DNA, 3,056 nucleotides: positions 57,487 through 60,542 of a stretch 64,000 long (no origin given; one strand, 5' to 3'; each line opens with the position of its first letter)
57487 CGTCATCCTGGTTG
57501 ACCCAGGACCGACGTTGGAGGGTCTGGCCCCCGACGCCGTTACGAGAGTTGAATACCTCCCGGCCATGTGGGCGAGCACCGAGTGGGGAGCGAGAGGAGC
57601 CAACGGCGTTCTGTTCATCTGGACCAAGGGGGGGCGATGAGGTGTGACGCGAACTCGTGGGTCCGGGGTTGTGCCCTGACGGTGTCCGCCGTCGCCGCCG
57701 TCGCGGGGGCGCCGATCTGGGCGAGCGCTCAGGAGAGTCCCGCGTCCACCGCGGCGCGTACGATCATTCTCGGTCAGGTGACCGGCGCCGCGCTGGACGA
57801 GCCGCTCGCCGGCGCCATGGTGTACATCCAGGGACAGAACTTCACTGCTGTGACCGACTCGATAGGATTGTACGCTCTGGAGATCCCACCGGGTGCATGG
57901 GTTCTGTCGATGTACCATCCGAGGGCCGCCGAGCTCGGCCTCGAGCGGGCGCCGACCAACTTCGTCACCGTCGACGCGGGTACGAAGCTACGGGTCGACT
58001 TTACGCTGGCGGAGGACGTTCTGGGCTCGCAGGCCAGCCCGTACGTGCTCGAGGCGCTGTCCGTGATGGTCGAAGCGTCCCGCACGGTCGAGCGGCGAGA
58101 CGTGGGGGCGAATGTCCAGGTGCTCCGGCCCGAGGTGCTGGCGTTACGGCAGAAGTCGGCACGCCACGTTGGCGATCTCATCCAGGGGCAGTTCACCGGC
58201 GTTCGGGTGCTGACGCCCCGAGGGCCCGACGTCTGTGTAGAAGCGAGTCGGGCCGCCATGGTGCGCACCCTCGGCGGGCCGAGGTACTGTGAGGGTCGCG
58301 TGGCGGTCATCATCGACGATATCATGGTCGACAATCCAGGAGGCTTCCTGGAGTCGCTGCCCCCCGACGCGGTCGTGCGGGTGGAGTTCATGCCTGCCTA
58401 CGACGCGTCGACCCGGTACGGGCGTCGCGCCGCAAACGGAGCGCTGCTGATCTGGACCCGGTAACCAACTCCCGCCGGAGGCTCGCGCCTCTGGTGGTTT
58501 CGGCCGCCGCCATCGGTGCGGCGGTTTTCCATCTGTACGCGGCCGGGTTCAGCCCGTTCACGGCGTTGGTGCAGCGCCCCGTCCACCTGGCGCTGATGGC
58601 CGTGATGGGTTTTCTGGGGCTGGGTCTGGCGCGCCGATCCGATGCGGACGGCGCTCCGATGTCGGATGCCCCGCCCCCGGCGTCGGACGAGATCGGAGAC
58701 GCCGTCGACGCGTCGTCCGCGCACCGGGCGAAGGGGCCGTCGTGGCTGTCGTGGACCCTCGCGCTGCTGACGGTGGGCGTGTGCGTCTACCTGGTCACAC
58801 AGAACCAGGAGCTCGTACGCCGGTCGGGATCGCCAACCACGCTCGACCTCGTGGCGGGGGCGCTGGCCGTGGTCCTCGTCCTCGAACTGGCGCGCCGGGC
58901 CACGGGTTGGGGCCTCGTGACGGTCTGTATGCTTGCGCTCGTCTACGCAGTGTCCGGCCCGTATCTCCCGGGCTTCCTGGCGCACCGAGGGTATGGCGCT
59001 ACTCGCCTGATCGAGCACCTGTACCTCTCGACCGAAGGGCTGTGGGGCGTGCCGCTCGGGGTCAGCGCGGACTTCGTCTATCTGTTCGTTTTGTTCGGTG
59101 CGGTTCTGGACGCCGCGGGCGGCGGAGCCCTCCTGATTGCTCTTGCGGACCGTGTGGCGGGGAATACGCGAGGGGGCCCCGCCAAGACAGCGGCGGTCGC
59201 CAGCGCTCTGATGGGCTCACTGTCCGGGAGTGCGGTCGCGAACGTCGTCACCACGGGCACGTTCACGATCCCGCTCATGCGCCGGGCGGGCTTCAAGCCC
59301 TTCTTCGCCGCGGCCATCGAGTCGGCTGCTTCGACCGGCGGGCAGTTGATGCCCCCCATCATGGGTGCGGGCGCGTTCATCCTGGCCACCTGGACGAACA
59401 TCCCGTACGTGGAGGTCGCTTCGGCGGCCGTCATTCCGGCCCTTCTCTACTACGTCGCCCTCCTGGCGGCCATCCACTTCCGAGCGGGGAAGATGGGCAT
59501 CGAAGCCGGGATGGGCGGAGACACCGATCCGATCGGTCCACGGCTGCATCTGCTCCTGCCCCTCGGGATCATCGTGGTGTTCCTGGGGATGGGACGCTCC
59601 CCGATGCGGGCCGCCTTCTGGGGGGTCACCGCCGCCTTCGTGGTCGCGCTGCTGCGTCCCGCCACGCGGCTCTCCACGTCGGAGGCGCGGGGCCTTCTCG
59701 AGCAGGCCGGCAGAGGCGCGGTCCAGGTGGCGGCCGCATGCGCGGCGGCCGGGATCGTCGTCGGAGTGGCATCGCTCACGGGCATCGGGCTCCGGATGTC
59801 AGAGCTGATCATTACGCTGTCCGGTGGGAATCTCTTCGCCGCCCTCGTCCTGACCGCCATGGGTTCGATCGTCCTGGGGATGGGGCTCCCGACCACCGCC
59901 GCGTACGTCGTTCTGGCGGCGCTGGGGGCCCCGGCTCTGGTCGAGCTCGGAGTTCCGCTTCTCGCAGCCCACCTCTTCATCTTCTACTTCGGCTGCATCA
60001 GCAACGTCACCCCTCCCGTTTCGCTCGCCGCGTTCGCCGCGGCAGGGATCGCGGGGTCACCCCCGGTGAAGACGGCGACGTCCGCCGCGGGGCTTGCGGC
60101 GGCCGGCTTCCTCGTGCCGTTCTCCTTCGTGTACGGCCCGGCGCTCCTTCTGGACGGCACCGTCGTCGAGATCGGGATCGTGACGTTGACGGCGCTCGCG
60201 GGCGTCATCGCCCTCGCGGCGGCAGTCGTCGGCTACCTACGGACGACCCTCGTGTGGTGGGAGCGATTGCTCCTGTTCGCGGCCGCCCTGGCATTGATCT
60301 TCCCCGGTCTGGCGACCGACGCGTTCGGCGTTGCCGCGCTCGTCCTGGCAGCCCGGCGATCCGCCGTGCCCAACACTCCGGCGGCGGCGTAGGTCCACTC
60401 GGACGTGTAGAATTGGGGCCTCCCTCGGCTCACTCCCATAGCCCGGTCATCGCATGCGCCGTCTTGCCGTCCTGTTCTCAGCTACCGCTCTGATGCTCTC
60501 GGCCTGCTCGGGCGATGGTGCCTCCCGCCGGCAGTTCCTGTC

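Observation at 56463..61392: csaA coupled to two tandem plug-only TonB-receptor-like proteins, followed by a TAXI-TRAP transporter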

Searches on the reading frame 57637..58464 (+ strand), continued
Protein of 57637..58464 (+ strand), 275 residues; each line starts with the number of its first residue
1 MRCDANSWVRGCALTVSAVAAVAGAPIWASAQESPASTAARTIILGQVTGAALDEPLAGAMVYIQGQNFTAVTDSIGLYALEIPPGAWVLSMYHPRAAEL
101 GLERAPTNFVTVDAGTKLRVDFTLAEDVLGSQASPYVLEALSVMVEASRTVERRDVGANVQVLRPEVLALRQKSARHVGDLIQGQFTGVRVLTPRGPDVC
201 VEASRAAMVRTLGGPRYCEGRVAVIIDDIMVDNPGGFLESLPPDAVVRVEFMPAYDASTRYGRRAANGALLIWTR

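Call 69: find_encoding_contigs(protein=P0021, flank=5000, max_places=3)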
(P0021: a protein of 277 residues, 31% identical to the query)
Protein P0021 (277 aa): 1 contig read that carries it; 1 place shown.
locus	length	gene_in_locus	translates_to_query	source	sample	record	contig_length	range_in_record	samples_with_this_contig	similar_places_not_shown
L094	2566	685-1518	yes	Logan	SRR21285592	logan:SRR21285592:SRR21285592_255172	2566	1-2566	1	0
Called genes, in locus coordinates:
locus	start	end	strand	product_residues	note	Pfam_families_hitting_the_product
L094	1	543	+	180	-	?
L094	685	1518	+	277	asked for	PF13620:CarboxypepD_reg (weak), PF13715:CarbopepD_reg_2 (weak), PF07715:Plug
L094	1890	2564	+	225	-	?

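Call 70: find_encoding_contigs(protein=P0020, flank=8000, max_places=3)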
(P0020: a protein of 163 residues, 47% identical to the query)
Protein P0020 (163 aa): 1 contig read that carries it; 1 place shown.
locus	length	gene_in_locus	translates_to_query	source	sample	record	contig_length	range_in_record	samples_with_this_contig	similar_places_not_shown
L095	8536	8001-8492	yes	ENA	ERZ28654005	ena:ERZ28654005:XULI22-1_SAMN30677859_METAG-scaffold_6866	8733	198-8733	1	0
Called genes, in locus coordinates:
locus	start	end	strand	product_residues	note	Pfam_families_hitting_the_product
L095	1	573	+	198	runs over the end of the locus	PF07638:Sigma70_ECF, PF08281:Sigma70_r4_2 (weak), PF04545:Sigma70_r4 (weak)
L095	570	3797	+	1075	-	PF01636:APH (faint), PF13176:TPR_7 (faint), PF13424:TPR_12 (faint), PF00069:Pkinase, PF07714:PK_Tyr_Ser-Thr, PF06293:Kdo (weak), PF03109:ABC1, PF07719:TPR_2 (faint), +4 more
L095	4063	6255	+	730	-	-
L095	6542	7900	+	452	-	PF00801:PKD, PF18911:PKD_4, PF02333:Phytase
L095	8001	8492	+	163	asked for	PF13620:CarboxypepD_reg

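Call 71: search_protein_families(library=pfam, proteins=[L094:1-543:+, L094:1890-2564:+, L093:2-322:+, L093:337-573:+, L093:2075-2311:+, L007:5037-5531:-, L007:6597-7292:-, L090:5282-6415:+, L003:6683-7942:+, L095:4063-6255:+], max_evalue=0.01)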
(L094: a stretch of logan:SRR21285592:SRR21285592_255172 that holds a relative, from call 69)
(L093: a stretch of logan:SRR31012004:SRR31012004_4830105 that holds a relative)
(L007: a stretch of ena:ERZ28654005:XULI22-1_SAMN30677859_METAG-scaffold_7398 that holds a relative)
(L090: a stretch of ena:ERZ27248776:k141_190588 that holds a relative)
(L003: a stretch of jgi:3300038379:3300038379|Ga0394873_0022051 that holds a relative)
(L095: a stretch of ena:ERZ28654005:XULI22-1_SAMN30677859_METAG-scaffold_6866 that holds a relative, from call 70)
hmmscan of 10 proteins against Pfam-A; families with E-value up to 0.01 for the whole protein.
L094:1-543:+ (180 aa): 0 families

L094:1890-2564:+ (225 aa): 1 family
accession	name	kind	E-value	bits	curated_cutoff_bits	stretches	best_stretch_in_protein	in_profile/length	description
PF01261.30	AP_endonuc_2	-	3.3e-26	92.9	31.1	1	24-225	6-188/249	Xylose isomerase-like TIM barrel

L093:2-322:+ (106 aa): 0 families

L093:337-573:+ (78 aa): 0 families

L093:2075-2311:+ (79 aa): 1 family
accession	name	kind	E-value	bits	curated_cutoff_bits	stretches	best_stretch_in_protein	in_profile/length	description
PF00154.27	RecA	-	2.6e-21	76.7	27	1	17-79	1-62/262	recA bacterial DNA recombination protein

L007:5037-5531:- (164 aa): 0 families

L007:6597-7292:- (231 aa): 0 families

L090:5282-6415:+ (378 aa): 0 families

L003:6683-7942:+ (419 aa): 0 families

L095:4063-6255:+ (730 aa): 1 family
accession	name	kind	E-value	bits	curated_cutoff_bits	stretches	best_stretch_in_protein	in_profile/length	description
PF00791.26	ZU5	-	0.006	17.3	21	0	198-273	3-80/97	ZU5 domain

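Call 73: find_related_loci(query=A1, collection=metagenome_contigs, flank=6000)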
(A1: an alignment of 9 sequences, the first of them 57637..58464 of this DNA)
Query A1 (275 aa) in metagenome_contigs; peptide patterns used: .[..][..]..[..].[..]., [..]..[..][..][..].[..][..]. (x = any residue, [..] = any of these).
160 stretches matched a pattern, but none encodes a relative of the query by tblastn (E <= 1e-3).

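Call 74: find_related_loci(query=A2, collection=metagenome_contigs, flank=6000)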
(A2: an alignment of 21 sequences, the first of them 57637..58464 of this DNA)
Query A2 (275 aa) in metagenome_contigs; peptide patterns used: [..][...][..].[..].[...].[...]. (x = any residue, [..] = any of these).
600 stretches matched a pattern (row limit reached: there are more); 158 encode a relative of the query (tblastn E <= 1e-3); the best 80 are kept; 80 distinct loci.
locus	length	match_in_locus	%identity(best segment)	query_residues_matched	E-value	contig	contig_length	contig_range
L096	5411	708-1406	27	40-275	8e-13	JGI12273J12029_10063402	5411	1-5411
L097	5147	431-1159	28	25-275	1e-12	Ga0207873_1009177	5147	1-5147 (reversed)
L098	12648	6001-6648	29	48-275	3e-12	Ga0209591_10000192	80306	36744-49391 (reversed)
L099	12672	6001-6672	29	44-274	1e-11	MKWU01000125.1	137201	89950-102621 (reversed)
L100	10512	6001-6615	28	47-275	1e-10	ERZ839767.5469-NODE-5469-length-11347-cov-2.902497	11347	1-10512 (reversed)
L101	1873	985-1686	27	14-275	1e-10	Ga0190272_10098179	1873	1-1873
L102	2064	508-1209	27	21-275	4e-10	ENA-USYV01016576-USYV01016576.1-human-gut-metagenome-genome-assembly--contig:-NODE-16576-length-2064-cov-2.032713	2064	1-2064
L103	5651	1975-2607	25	44-275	5e-10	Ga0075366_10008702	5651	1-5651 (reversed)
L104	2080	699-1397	28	40-275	6e-10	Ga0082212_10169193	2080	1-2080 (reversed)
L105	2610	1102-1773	26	44-275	1e-9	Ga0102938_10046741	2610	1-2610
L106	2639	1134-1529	33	44-189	1e-9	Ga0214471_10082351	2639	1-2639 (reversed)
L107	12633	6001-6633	26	37-275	1e-9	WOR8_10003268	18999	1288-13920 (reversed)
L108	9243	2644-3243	25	44-275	2e-9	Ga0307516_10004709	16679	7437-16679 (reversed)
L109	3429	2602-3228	27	40-275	2e-9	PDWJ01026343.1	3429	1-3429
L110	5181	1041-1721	28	44-275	2e-9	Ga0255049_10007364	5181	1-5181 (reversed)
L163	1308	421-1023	23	48-275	9e-7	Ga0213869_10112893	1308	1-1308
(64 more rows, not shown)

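Call 77: search_protein_families(library=pfam, proteins=[L099:5194-6678:+, L099:6781-8871:-, L099:4154-5014:-, L099:4220-4987:+, L099:2884-3678:+, L099:954-2759:+, L099:1956-3218:-, L099:9013-10062:-, L099:10007-11095:-, L099:11092-12504:-], max_evalue=0.001)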
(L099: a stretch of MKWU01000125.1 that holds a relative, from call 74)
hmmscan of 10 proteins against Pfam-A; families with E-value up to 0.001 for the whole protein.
L099:5194-6678:+ (494 aa): 3 families
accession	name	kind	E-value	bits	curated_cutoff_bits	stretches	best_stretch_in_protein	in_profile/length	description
PF13620.12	CarboxypepD_reg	-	4e-28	98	32.3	3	269-343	1-79/82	Carboxypeptidase regulatory-like domain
PF13715.12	CarbopepD_reg_2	-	3.8e-24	85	32.2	2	270-357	1-88/88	CarboxypepD_reg-like domain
PF17802.7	SpaA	-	0.00027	21.5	23.1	0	275-315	8-54/91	Prealbumin-like fold domain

L099:6781-8871:- (696 aa): 9 families
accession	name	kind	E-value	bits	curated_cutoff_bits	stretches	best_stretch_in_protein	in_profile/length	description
PF03764.24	EFG_IV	-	3.6e-39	133.7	24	1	479-597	1-120/121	Elongation factor G, domain IV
PF00009.33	GTP_EFTU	-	1.2e-35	123.3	26.5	1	10-282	1-187/188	Elongation factor Tu GTP binding domain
PF14492.12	EFG_III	-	1e-23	83.6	27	1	404-477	1-74/75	Elongation Factor G, domain III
PF00679.30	EFG_C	-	4.9e-21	75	27.9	1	601-681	2-83/89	Elongation factor G C-terminus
PF22042.2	EF-G_D2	-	7.2e-11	42.5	27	1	310-392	2-83/84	Elongation factor G domain 2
PF03144.31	GTP_EFTU_D2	-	1e-07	32.7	30.3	1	324-391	1-73/73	Elongation factor Tu domain 2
PF01926.29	MMR_HSR1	-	5.9e-05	23.6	21.9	1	15-134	2-109/113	50S ribosome-binding GTPase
PF13555.12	AAA_29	-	0.00013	22.1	27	1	12-32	22-42/61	P-loop containing region of AAA domain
PF16658.11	RF3_C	-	0.00075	19.8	40.1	0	407-492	9-94/132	Class II release factor RF3, C-terminal domain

L099:4154-5014:- (286 aa): 2 families
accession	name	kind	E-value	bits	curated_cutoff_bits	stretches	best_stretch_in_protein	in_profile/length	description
PF01709.26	Transcrip_reg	-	9.1e-58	194.9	27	1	120-275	1-160/160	TACO1/YebC second and third domain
PF20772.2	TACO1_YebC_N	-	1.2e-32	112.7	36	1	43-114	1-73/73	TACO1/YebC protein N-terminal domain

L099:4220-4987:+ (255 aa): 0 families

L099:2884-3678:+ (264 aa): 0 families

L099:954-2759:+ (601 aa): 0 families

L099:1956-3218:- (420 aa): 7 families
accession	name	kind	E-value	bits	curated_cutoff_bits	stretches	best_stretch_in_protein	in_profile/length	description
PF05496.18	RuvB_N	-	2.8e-69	232.4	27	1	90-248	1-159/159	Holliday junction DNA helicase RuvB P-loop domain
PF17864.7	AAA_lid_4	-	2e-29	101.6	27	1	251-324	1-74/74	RuvB AAA lid domain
PF05491.19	RuvB_C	-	1.5e-23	83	24.7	1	325-393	1-69/72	RuvB C-terminal winged helix domain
PF00004.35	AAA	-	1.2e-17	65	21.2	1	125-244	1-125/131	ATPase family associated with various cellular activities (AAA)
PF07728.20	AAA_5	-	4.1e-08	33.8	22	1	124-230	1-123/139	AAA domain (dynein-related subfamily)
PF07726.17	AAA_3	-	0.00033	21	27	0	124-205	1-94/131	ATPase family associated with various cellular activities (AAA)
PF01078.27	Mg_chelatase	-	0.00093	19.1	20.3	0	96-142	3-42/207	Magnesium chelatase, subunit ChlI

L099:9013-10062:- (349 aa): 0 families

L099:10007-11095:- (362 aa): 5 families
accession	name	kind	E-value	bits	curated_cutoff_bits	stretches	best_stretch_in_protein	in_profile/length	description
PF07478.18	Dala_Dala_lig_C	-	7.5e-41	140.3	24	1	180-348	31-202/204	D-ala D-ala ligase C-terminus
PF01820.27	Dala_Dala_lig_N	-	1.8e-22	80.6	34.6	1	24-142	1-121/121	D-ala D-ala ligase N-terminus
PF02786.22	CPSase_L_D2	-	0.00011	22.2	19.8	1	180-320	33-178/211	Carbamoyl-phosphate synthase L chain, ATP binding domain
PF13535.11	ATP-grasp_4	-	0.00021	21.4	27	0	185-321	2-151/160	ATP-grasp domain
PF02655.19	ATP-grasp_3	-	0.00033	21.2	23.2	1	152-319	3-154/160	ATP-grasp domain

L099:11092-12504:- (470 aa): 2 families
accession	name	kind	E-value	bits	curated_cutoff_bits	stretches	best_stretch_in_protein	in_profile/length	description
PF00291.31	PALP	-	6.1e-79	265.9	35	1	22-316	3-295/295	Pyridoxal-phosphate dependent enzyme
PF00571.33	CBS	-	4.3e-13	49.8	24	2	358-403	9-55/57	CBS domain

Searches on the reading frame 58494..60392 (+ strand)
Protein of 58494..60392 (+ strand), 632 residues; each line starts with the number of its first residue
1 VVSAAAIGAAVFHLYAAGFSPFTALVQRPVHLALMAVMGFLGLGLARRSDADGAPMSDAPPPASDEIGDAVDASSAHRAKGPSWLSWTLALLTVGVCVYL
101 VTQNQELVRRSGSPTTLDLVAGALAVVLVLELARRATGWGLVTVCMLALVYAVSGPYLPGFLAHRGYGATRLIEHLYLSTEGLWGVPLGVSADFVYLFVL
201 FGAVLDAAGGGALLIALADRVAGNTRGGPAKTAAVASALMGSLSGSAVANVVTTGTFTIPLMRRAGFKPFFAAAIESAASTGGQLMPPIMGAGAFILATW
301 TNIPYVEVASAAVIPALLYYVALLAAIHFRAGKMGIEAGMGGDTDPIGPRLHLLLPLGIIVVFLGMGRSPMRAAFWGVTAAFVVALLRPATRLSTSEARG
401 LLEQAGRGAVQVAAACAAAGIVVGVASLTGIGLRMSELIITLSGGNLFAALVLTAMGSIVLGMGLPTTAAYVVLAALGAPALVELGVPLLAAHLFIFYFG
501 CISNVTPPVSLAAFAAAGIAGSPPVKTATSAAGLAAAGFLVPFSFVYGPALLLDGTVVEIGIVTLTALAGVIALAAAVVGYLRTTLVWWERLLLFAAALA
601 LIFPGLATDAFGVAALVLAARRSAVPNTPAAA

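Call 3: search_protein_families(library=pfam, proteins=[window:58494-60392:+], max_evalue=1)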
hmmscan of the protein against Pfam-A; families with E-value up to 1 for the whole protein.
window:58494-60392:+ (632 aa): 2 families
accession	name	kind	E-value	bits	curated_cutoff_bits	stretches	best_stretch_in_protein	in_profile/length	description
PF06808.19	DctM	-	1.2e-81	275.1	23.8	1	124-558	1-411/413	Tripartite ATP-independent periplasmic transporter, DctM component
PF11874.13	DUF3394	-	9.6e-05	22.6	28.2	1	563-610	4-51/181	Domain of unknown function (DUF3394)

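Call 4: search_protein_families(library=ncbifam, proteins=[window:58494-60392:+], max_evalue=1)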
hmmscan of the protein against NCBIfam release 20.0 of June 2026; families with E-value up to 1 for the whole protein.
window:58494-60392:+ (632 aa): 3 families
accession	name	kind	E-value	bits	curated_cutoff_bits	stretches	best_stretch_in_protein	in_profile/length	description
TIGR02123.1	TRAP_fused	subfamily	4.6e-194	646.6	320.65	1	2-620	5-605/615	TRAP transporter fused permease subunit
TIGR00786.1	dctM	subfamily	1.4e-21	76.7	268.45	1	197-550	45-399/405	TRAP transporter large permease subunit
NF011634.1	PRK15060.1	equivalog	4.7e-06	25.9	800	1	195-519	59-384/425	2,3-diketo-L-gulonate TRAP transporter large permease YiaN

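Call 35: find_related_loci(query=window:58494-60392:+, collection=genome_contigs, flank=6000)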
Query window:58494-60392:+ (632 aa) in genome_contigs; peptide patterns used: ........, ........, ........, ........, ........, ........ (x = any residue, [..] = any of these).
367 stretches matched a pattern; 195 encode a relative of the query (tblastn E <= 1e-3); the best 80 are kept; 80 distinct loci.
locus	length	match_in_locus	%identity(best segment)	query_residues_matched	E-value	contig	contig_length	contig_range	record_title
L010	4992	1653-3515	77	11-632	0e+0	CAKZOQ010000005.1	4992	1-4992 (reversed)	MAG TPA_asm: uncultured Gemmatimonadetes bacterium isolate SRR4030105_bin.112_CONCOCT_v1.1_MAG genome assembly, contig:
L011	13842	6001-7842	71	1-632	0e+0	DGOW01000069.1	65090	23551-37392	MAG TPA_asm: Gemmatimonadales bacterium UBA4456 UBA4456_contig_6526, whole genome shotgun sequence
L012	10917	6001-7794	72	9-623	0e+0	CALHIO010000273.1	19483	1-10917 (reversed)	MAG: uncultured Gemmatimonadetes bacterium isolate S1_Bin_MAXBIN__301_1 genome assembly, contig: c_000000540096, whole g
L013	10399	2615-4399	73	9-623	0e+0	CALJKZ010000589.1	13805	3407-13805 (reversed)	MAG TPA_asm: uncultured Gemmatimonadales bacterium isolate SRR7515930_bin.34_CONCOCT_v1.1_MAG genome assembly, contig: E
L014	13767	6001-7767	72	18-623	0e+0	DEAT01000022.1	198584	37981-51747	MAG TPA_asm: Gemmatimonadales bacterium UBA2975 UBA2975_contig_2849, whole genome shotgun sequence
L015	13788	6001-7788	72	9-623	0e+0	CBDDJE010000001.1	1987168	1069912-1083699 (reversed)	MAG: Longimicrobiales bacterium isolate 6353df98-31e2-49de-988c-97e44199e14f genome assembly, contig: contig_1, whole ge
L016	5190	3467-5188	73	1-590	0e+0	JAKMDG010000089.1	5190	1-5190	MAG: Longimicrobiales bacterium isolate MOX_bin14 alldata_k127_2878545, whole genome shotgun sequence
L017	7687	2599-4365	72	18-623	0e+0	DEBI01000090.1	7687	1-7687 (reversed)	MAG TPA_asm: Gemmatimonadales bacterium UBA2960 UBA2960_contig_24833, whole genome shotgun sequence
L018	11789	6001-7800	74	9-622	0e+0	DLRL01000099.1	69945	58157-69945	MAG TPA_asm: Gemmatimonadales bacterium UBA7889 UBA7889_contig_3982, whole genome shotgun sequence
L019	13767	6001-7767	72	18-623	0e+0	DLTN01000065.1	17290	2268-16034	MAG TPA_asm: Gemmatimonadales bacterium UBA7835 UBA7835_contig_4340, whole genome shotgun sequence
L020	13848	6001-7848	72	11-623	0e+0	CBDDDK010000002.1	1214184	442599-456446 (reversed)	MAG: Longimicrobiales bacterium isolate d6bf1850-4cd7-453d-9a48-8c1bda8f1438 genome assembly, contig: contig_2, whole ge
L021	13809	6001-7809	72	1-622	0e+0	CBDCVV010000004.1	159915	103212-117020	MAG: Longimicrobiales bacterium isolate 67ea04c2-3c36-4531-9f53-7578c886f6f9 genome assembly, contig: contig_4, whole ge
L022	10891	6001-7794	72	9-623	0e+0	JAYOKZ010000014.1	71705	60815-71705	MAG: Gemmatimonadales bacterium isolate 139572_S173_concoct_bins.tsv.212 NODE_293_length_71705_cov_6.869979, whole genom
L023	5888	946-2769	73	1-622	0e+0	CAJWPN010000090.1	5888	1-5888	MAG TPA_asm: uncultured Gemmatimonadales bacterium isolate ERR599156_bin.174_MetaBAT_v2.12.1_MAG genome assembly, contig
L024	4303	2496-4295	73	6-622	0e+0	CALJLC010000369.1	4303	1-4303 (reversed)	MAG TPA_asm: uncultured Gemmatimonadales bacterium isolate SRR7515933_bin.131_CONCOCT_v1.1_MAG genome assembly, contig:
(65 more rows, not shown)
